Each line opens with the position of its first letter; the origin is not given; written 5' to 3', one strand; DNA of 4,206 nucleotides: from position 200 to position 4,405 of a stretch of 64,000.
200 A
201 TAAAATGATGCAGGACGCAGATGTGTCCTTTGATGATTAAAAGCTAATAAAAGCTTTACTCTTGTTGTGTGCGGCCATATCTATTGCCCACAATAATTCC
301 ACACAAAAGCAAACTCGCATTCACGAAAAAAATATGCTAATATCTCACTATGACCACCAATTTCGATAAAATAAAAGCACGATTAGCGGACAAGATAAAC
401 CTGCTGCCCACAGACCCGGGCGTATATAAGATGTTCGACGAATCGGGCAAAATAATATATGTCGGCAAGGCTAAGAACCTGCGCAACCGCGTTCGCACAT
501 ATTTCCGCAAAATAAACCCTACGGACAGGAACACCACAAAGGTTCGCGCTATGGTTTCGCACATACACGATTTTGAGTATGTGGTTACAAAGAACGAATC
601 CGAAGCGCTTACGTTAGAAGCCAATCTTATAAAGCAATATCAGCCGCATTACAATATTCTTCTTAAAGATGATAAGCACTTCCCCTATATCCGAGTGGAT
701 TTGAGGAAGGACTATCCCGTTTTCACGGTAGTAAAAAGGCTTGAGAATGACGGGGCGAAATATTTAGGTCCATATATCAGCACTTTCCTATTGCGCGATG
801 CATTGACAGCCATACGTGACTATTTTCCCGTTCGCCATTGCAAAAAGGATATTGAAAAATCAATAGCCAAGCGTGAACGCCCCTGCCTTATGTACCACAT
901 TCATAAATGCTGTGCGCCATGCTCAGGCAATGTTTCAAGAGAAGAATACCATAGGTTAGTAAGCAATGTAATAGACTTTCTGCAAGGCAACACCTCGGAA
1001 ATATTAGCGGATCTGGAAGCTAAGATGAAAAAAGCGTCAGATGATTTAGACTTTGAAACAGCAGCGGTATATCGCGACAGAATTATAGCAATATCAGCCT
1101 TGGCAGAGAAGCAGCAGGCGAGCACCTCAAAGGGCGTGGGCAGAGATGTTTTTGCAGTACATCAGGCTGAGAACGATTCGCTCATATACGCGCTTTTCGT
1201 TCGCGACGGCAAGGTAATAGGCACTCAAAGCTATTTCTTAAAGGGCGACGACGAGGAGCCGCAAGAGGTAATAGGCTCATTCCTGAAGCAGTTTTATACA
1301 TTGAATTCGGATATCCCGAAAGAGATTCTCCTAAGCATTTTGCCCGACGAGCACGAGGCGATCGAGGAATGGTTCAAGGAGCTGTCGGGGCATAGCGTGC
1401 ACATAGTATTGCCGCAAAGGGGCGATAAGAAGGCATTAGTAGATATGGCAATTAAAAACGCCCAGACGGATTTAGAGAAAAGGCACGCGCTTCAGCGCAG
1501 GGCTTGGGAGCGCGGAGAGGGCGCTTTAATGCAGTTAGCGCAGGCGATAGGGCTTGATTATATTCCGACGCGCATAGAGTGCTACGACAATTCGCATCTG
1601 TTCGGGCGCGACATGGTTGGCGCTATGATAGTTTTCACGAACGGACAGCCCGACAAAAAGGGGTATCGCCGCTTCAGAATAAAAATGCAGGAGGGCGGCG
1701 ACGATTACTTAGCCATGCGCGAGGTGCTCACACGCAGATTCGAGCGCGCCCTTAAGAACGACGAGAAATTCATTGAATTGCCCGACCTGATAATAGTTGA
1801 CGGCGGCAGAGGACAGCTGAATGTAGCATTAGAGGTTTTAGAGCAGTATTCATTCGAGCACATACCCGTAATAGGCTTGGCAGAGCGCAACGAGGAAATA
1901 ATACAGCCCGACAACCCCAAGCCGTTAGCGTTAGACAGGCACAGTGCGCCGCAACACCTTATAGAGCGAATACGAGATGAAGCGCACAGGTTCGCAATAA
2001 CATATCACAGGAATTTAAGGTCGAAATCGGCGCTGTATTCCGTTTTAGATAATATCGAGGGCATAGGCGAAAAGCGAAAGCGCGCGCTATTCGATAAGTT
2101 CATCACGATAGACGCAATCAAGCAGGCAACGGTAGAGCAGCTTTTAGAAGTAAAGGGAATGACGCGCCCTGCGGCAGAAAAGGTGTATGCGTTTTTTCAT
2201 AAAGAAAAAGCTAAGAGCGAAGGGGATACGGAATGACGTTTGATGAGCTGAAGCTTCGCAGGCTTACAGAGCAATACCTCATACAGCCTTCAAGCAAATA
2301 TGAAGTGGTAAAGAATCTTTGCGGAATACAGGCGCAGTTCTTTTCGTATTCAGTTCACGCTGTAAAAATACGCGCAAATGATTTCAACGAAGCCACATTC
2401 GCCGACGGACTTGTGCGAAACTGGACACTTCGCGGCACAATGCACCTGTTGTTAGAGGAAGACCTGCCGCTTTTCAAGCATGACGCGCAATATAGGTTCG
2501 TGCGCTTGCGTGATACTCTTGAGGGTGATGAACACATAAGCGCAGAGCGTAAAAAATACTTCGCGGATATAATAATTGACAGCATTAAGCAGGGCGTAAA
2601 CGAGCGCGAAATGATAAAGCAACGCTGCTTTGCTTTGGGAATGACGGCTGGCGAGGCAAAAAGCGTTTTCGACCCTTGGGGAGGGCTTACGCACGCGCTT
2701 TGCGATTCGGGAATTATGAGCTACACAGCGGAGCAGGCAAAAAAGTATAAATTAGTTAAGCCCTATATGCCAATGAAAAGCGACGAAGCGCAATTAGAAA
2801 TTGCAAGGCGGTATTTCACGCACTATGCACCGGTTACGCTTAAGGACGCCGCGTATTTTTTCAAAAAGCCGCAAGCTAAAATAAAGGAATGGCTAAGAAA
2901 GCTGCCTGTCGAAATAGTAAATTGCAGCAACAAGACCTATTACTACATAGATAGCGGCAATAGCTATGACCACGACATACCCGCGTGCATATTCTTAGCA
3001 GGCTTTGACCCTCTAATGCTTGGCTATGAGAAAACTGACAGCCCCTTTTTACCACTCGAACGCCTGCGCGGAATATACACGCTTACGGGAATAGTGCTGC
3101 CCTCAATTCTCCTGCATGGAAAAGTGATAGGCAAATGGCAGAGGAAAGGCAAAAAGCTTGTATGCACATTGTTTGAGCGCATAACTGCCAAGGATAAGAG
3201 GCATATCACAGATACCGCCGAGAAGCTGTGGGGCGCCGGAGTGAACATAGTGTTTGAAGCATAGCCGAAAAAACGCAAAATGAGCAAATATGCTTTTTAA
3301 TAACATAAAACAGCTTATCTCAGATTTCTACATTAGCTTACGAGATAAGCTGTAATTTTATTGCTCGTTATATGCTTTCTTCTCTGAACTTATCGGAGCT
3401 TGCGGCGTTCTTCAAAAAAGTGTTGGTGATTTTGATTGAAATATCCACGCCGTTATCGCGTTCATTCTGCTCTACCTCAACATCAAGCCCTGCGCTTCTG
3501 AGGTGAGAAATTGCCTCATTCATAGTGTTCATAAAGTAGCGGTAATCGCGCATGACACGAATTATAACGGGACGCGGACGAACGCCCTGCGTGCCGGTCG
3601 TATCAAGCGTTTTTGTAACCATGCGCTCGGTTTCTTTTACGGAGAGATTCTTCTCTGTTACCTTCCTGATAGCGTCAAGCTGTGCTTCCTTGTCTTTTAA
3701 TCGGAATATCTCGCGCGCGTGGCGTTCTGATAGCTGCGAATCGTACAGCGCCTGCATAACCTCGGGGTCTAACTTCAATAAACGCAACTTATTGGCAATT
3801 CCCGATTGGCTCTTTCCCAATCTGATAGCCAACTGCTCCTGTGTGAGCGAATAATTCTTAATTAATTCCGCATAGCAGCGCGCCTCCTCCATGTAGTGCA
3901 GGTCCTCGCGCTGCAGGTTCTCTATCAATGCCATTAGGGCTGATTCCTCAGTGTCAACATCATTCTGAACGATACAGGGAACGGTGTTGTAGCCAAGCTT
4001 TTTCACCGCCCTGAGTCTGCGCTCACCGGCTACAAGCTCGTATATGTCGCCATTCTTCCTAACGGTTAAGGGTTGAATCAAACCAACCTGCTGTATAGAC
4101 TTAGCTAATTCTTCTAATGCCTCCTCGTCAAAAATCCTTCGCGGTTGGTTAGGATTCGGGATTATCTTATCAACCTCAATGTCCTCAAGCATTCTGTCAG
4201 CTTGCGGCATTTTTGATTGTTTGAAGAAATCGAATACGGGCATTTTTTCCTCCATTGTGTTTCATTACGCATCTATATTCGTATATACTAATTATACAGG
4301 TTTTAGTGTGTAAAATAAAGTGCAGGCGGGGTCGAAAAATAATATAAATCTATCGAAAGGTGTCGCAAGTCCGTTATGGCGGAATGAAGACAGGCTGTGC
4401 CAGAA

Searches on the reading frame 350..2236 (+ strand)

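Call 36: search_protein_families(library=pfam, proteins=[window:350-2236:+], max_evalue=0.00001)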
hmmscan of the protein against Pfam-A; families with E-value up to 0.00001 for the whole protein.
window:350-2236:+ (628 aa): 6 families
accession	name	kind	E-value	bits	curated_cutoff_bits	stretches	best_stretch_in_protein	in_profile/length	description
PF08459.17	UvrC_RNaseH_dom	-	7e-54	182.4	22.3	1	398-550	2-159/159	UvrC RNAse H endonuclease domain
PF22920.2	UvrC_RNaseH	-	5.3e-36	123.5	24.3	1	265-377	2-115/116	UvrC Ribonuclease H-like domain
PF01541.30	GIY-YIG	-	4.1e-12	46.7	22.6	1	24-102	3-78/78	GIY-YIG catalytic domain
PF02151.25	UVR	-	2.8e-11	43.2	21.5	1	217-250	2-35/36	UvrB/uvrC motif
PF12826.13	HHH_2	-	2.3e-09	37.7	27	1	569-622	8-61/64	Helix-hairpin-helix motif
PF14520.12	HHH_5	-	2.8e-09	37.7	27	1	565-615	3-54/57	Helix-hairpin-helix domain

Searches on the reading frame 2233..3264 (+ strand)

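Call 36: search_protein_families(library=pfam, proteins=[window:2233-3264:+], max_evalue=0.00001)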
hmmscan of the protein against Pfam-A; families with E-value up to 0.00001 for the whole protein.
window:2233-3264:+ (343 aa): 1 family
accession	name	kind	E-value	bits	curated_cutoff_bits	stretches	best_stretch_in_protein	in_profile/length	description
PF06224.18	AlkZ-like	-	4.1e-27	96.1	25.9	1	26-332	1-326/329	DNA glycosylase AlkZ-like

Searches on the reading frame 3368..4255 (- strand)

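Call 36: search_protein_families(library=pfam, proteins=[window:3368-4255:-], max_evalue=0.00001)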
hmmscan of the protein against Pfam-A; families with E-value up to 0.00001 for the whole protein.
window:3368-4255:- (295 aa): 3 families
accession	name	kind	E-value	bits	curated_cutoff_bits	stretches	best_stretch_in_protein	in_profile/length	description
PF17762.8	HTH_ParB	-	7.1e-34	116.5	22.6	1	117-216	1-100/102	ParB HTH domain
PF02195.25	ParB_N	-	5.5e-30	103.7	26.3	1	23-115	3-95/95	ParB N-terminal domain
PF10279.14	Latarcin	-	3.2e-06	27.7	25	0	97-135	11-52/64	Latarcin precursor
